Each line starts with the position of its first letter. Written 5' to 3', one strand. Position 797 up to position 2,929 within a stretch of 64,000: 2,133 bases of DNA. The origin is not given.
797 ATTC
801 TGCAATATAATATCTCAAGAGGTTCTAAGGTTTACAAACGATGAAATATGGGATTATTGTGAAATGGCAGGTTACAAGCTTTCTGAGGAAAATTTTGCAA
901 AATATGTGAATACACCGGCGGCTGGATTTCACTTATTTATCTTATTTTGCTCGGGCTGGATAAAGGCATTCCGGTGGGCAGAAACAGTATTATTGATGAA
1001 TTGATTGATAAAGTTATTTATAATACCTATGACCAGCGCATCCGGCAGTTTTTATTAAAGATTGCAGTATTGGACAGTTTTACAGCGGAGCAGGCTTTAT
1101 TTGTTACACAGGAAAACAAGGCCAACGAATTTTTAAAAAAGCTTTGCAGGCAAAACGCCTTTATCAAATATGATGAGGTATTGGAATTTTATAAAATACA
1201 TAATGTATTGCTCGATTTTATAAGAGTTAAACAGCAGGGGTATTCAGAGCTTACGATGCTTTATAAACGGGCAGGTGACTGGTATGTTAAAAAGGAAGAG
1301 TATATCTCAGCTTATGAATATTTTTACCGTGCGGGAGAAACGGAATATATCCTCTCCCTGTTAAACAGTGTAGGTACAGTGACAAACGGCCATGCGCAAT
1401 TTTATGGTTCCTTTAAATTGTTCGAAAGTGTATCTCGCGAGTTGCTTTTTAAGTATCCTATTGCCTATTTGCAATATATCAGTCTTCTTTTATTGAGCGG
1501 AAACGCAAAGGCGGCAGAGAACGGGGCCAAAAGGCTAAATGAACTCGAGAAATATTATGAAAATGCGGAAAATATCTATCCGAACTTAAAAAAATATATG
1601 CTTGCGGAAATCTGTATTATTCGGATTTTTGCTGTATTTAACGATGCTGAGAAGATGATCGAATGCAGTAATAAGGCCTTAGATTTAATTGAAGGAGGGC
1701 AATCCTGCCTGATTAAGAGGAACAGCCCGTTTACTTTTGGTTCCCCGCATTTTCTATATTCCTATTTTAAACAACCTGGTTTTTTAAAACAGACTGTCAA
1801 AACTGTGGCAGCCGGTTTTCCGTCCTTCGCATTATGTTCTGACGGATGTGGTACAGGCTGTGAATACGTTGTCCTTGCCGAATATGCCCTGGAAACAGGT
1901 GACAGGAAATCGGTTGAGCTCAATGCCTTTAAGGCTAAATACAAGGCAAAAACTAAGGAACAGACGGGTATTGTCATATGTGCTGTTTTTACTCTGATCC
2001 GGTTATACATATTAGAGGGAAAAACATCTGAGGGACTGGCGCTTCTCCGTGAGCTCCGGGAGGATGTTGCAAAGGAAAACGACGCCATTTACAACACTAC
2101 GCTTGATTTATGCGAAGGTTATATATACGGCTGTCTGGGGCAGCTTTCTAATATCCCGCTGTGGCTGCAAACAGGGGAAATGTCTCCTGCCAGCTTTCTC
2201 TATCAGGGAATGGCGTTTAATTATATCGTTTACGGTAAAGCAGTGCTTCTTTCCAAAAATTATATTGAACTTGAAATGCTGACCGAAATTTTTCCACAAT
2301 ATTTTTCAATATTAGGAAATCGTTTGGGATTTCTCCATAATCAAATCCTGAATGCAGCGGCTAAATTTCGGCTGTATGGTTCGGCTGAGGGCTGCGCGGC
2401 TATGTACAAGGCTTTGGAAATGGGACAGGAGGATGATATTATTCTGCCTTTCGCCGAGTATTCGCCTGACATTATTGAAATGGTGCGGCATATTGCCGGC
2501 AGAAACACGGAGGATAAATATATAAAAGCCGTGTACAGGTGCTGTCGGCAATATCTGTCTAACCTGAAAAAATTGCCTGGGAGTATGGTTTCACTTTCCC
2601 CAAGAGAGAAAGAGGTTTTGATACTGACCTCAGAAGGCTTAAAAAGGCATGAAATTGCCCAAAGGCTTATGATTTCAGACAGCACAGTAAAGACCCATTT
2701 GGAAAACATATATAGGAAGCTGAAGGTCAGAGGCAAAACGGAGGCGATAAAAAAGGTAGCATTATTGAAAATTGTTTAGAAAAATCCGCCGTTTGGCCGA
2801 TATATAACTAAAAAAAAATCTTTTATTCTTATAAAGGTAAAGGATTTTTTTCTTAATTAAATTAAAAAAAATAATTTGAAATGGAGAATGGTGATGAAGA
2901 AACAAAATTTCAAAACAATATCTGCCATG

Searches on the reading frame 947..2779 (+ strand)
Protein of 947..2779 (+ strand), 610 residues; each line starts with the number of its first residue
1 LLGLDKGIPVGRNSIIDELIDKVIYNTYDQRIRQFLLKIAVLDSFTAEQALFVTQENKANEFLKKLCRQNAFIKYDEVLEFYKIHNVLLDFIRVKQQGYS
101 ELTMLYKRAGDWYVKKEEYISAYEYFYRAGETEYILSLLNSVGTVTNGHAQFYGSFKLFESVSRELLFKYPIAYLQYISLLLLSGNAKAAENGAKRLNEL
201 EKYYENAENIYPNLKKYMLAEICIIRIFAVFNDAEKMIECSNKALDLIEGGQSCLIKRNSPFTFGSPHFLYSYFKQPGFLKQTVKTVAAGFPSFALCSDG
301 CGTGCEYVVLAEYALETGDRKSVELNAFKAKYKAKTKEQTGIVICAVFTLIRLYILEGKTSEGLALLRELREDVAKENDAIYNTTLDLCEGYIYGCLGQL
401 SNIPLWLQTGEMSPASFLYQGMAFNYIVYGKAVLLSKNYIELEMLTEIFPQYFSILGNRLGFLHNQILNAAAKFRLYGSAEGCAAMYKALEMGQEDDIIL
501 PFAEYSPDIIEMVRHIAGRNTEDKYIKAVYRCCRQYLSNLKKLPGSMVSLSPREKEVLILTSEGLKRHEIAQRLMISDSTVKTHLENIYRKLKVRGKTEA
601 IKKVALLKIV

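Call 78: search_protein_families(library=pfam, proteins=[window:947-2779:+], max_evalue=0.00001)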
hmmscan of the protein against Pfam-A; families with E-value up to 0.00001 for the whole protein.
window:947-2779:+ (610 aa): 2 families
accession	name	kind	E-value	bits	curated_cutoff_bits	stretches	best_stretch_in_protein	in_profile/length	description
PF00196.25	GerE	-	1.1e-17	63.8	23.5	1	549-602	2-55/57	Bacterial regulatory proteins, luxR family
PF08281.18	Sigma70_r4_2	-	7.9e-07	29.1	25.7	1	549-592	10-54/54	Sigma-70, region 4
